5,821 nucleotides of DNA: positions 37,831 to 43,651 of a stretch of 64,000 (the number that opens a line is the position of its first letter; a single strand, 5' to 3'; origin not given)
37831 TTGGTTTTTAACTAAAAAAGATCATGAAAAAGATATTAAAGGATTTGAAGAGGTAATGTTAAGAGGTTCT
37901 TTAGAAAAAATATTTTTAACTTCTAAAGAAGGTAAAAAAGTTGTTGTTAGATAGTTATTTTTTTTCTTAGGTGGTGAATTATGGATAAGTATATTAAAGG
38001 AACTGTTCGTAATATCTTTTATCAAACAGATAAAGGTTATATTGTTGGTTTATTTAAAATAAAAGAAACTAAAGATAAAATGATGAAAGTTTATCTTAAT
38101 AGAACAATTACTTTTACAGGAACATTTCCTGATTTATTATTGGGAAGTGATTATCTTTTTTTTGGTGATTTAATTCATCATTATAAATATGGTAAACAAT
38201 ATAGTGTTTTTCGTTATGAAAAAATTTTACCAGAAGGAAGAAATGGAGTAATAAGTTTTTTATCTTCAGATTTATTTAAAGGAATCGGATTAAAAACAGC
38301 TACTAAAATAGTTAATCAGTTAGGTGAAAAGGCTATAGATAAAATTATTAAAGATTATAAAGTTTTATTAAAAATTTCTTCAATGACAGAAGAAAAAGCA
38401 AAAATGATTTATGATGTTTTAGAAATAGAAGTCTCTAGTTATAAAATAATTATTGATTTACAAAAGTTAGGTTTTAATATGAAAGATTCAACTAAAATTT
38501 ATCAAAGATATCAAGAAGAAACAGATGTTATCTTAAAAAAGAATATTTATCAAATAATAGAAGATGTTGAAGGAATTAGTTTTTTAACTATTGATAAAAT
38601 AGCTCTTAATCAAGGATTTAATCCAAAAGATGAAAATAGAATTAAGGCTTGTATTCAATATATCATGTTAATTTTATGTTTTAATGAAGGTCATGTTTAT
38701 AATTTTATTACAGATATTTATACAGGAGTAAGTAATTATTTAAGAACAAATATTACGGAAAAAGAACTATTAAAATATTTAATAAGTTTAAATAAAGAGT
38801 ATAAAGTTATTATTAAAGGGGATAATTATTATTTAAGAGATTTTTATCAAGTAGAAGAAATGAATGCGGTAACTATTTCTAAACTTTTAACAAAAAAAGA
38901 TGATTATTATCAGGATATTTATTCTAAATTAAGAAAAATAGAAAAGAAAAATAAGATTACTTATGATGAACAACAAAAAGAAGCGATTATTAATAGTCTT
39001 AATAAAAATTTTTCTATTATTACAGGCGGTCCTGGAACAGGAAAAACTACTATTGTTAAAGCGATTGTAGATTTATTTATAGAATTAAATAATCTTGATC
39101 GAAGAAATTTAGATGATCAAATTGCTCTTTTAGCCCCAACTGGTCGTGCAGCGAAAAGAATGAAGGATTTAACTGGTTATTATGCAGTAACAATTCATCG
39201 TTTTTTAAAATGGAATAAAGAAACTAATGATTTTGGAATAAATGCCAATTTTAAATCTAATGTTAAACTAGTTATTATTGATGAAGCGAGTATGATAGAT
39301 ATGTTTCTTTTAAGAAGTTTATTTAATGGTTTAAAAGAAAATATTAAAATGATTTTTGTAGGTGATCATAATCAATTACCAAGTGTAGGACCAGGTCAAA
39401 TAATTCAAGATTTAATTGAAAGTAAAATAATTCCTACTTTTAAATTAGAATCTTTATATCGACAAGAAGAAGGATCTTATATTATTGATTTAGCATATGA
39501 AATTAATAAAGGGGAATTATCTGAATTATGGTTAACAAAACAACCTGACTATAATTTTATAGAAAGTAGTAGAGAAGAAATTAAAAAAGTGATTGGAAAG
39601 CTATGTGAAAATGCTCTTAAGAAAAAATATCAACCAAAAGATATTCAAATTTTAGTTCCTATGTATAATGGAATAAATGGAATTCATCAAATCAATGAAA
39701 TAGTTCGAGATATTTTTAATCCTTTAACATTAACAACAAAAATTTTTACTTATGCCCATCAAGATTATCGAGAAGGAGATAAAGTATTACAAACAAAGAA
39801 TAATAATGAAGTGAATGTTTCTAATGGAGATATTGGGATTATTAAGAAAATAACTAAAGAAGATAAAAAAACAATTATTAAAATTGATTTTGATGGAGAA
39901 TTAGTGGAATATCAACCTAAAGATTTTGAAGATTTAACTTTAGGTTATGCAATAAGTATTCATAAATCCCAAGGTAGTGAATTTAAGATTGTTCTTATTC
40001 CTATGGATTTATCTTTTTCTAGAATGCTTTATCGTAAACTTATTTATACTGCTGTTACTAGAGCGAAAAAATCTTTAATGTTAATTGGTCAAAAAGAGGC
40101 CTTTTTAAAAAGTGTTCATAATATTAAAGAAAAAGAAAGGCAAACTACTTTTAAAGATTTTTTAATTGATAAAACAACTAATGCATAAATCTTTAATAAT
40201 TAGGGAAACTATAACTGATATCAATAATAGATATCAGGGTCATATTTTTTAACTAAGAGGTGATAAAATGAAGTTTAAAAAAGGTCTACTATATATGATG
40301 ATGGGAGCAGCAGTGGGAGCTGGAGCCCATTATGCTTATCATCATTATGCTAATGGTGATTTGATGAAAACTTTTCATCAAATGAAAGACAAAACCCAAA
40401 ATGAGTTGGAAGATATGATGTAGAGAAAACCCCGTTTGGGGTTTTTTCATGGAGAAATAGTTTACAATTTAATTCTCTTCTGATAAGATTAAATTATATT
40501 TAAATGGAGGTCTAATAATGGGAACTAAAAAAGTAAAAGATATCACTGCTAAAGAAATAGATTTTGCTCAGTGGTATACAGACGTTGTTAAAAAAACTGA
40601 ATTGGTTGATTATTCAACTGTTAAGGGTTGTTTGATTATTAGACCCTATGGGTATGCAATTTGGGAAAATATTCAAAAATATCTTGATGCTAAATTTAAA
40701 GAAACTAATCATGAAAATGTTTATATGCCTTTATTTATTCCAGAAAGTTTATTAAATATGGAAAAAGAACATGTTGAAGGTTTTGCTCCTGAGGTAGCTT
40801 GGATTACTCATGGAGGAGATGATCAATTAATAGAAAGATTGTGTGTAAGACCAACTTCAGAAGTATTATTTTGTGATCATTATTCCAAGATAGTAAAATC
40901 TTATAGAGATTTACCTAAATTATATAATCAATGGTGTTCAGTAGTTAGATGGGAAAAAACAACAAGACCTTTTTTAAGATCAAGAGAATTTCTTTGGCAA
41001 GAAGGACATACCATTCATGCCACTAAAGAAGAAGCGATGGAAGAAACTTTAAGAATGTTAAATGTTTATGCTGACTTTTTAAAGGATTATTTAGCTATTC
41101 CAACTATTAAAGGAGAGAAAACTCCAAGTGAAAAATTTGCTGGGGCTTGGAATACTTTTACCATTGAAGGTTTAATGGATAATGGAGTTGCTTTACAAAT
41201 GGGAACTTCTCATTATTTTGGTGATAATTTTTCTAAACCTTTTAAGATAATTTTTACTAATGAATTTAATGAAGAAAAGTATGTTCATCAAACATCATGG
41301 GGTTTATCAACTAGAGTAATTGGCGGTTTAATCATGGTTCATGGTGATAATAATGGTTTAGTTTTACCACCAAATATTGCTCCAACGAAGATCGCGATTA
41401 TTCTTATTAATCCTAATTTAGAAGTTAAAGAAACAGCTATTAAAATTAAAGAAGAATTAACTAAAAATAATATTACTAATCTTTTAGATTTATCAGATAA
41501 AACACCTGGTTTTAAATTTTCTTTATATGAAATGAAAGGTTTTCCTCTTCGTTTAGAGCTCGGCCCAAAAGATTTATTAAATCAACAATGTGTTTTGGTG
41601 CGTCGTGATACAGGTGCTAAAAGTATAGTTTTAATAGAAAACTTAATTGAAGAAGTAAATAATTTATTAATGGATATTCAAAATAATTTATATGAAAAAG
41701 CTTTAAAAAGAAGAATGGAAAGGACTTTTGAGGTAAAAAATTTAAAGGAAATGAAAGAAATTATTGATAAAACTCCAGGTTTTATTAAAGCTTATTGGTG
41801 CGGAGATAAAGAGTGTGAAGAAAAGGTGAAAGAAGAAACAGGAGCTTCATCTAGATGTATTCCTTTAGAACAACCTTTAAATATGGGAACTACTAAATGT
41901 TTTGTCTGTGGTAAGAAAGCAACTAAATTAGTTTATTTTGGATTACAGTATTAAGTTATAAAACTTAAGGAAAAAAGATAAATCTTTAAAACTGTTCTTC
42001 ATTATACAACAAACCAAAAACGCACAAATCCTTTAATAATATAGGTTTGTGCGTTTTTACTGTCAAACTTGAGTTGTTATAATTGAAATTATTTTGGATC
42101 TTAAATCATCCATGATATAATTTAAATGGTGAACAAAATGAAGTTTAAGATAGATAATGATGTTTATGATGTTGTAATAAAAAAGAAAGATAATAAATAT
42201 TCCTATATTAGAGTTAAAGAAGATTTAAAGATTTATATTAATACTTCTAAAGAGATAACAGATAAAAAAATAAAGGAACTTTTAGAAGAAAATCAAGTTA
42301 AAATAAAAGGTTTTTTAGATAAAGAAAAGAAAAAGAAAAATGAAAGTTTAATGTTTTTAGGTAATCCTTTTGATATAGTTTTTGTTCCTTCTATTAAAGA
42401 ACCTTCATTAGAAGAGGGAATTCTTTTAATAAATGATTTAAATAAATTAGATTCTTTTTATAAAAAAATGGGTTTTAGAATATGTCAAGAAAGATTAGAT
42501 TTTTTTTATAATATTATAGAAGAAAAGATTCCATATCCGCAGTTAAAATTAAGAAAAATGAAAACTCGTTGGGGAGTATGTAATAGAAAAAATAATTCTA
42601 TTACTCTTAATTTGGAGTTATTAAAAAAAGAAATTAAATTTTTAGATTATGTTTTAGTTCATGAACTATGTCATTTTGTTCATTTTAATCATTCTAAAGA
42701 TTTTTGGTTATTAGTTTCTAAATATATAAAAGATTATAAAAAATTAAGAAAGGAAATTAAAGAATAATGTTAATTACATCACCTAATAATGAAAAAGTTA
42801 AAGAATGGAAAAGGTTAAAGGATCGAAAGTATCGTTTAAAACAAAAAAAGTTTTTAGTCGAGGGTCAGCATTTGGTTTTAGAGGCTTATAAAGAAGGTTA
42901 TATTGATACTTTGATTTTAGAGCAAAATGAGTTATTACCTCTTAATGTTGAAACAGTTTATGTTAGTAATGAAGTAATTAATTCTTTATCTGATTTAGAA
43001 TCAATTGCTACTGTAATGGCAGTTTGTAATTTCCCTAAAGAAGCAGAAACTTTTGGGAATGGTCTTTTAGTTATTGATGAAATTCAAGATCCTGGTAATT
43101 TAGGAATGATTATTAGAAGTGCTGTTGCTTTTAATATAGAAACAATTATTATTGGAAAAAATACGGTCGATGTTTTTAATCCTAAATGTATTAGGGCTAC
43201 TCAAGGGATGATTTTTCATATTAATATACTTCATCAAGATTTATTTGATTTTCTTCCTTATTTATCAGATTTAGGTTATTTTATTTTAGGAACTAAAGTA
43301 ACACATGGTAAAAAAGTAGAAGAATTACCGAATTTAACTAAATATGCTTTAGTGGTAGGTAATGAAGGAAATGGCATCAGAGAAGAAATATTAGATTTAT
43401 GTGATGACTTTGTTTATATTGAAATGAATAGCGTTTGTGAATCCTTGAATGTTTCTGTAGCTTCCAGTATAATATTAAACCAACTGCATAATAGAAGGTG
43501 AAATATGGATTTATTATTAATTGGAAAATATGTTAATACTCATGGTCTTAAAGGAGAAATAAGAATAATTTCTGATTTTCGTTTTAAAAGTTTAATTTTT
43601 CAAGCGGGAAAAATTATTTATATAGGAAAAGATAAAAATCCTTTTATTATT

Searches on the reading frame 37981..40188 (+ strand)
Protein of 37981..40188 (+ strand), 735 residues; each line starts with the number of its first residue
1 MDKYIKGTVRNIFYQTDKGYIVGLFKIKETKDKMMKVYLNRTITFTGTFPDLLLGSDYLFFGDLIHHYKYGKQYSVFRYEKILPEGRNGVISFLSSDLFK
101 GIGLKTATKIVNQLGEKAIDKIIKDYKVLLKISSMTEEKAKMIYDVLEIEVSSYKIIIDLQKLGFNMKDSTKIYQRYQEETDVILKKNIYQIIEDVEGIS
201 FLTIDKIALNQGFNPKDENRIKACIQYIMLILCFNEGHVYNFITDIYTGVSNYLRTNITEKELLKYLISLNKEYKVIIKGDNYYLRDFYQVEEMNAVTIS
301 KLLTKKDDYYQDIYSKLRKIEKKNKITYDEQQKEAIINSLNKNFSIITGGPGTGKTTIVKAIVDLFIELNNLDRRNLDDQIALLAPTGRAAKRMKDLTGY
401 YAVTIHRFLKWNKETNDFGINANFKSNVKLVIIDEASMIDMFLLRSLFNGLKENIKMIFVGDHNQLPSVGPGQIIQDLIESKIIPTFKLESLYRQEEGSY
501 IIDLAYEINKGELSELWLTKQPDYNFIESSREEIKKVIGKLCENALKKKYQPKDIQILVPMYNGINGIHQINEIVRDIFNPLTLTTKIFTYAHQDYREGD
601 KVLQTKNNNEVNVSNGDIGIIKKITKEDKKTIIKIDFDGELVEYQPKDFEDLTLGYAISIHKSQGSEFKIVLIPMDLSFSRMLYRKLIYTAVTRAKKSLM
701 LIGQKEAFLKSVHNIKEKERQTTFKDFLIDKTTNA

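Call 17: search_protein_families(library=pfam, proteins=[window:37981-40188:+], max_evalue=0.0001)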
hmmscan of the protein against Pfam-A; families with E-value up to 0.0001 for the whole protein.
window:37981-40188:+ (735 aa): 10 families
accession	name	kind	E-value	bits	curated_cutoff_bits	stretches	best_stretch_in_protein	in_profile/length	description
PF13245.12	AAA_19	-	1.3e-39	135.9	25.1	1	332-471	1-134/134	AAA domain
PF13604.12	AAA_30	-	2.7e-38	132.1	27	1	328-515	2-175/191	AAA domain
PF14490.11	HHH_RecD2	-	1.4e-26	92.7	27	1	154-240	6-92/92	ATP-dependent RecD2 DNA helicase HHH domain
PF13538.12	UvrD_C_2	-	5.3e-17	61.9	27.4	1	655-702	2-52/52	UvrD-like helicase C-terminal domain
PF18335.7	SH3_13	-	1.2e-15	57.5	41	1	571-633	1-63/65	ATP-dependent RecD-like DNA helicase SH3 domain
PF23139.1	OB_YrrC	-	5.1e-15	55.6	27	1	3-84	2-76/76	ATP-dependent DNA helicase YrrC, OB-fold domain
PF13086.12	AAA_11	-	1.1e-11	45.5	27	1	328-367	2-42/257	AAA domain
PF01443.25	Viral_helicase1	-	3.8e-09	37.1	21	0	604-702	135-227/228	Viral superfamily 1 RNA helicase core domain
PF13401.12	AAA_22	-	2.7e-05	24.9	27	0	341-463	4-124/130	AAA domain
PF00580.27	UvrD-helicase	-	2.9e-05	24.3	23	0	330-396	3-63/271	UvrD/REP helicase N-terminal domain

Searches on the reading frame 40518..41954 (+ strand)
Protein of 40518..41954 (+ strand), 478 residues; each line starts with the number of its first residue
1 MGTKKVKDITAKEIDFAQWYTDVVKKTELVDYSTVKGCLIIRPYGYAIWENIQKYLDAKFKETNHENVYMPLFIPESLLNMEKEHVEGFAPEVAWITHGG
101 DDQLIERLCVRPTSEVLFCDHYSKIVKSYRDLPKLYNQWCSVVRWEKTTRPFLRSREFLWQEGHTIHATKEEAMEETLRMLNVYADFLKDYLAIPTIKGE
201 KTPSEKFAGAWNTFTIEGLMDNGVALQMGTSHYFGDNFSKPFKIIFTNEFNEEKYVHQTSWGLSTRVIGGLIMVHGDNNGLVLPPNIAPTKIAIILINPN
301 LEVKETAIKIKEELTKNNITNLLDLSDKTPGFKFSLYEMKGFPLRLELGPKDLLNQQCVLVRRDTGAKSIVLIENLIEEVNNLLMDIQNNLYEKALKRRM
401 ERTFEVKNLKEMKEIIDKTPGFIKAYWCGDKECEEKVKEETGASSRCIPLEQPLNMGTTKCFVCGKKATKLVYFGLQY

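Call 17: search_protein_families(library=pfam, proteins=[window:40518-41954:+], max_evalue=0.0001)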
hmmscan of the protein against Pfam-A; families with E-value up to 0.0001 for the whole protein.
window:40518-41954:+ (478 aa): 3 families
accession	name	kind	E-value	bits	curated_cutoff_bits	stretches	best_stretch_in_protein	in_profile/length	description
PF09180.16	ProRS-C_1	-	3.4e-26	91.6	31.5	1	410-478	2-71/71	Prolyl-tRNA synthetase, C-terminal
PF00587.30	tRNA-synt_2b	-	7.2e-20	72.2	29.3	1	103-271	6-175/179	tRNA synthetase class II core domain (G, H, P, S and T)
PF03129.25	HGTP_anticodon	-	2.3e-16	60.2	21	1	291-382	1-93/94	Anticodon binding domain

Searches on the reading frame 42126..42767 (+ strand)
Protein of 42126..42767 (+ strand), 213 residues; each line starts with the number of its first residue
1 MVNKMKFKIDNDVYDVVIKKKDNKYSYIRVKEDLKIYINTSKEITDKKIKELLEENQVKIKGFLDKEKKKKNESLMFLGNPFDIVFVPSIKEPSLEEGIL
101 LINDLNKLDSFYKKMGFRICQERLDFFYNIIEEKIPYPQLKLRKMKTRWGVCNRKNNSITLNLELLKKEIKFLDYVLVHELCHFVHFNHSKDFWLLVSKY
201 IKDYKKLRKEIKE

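Call 17: search_protein_families(library=pfam, proteins=[window:42126-42767:+], max_evalue=0.0001)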
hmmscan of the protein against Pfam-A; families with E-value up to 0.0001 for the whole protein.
window:42126-42767:+ (213 aa): 3 families
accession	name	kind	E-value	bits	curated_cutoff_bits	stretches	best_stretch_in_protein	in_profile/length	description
PF01863.23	YgjP-like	-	5.5e-36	125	26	1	24-212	1-205/207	YgjP-like, metallopeptidase domain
PF10263.15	SprT-like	-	2e-08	34.5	25.6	1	139-189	22-77/108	SprT-like family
PF08325.16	WLM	-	8.8e-07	29.6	26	1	147-208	52-118/190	WLM domain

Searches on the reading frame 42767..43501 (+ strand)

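Call 17: search_protein_families(library=pfam, proteins=[window:42767-43501:+], max_evalue=0.0001)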
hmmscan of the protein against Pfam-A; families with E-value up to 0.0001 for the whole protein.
window:42767-43501:+ (244 aa): 2 families
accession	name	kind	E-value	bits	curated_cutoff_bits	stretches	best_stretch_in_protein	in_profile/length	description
PF00588.24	SpoU_methylase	-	4.1e-38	131.1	29.7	1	101-237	4-141/142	SpoU rRNA Methylase family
PF22435.1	MRM3-like_sub_bind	-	1.3e-15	58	27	1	8-85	1-84/84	MRM3-like substrate binding domain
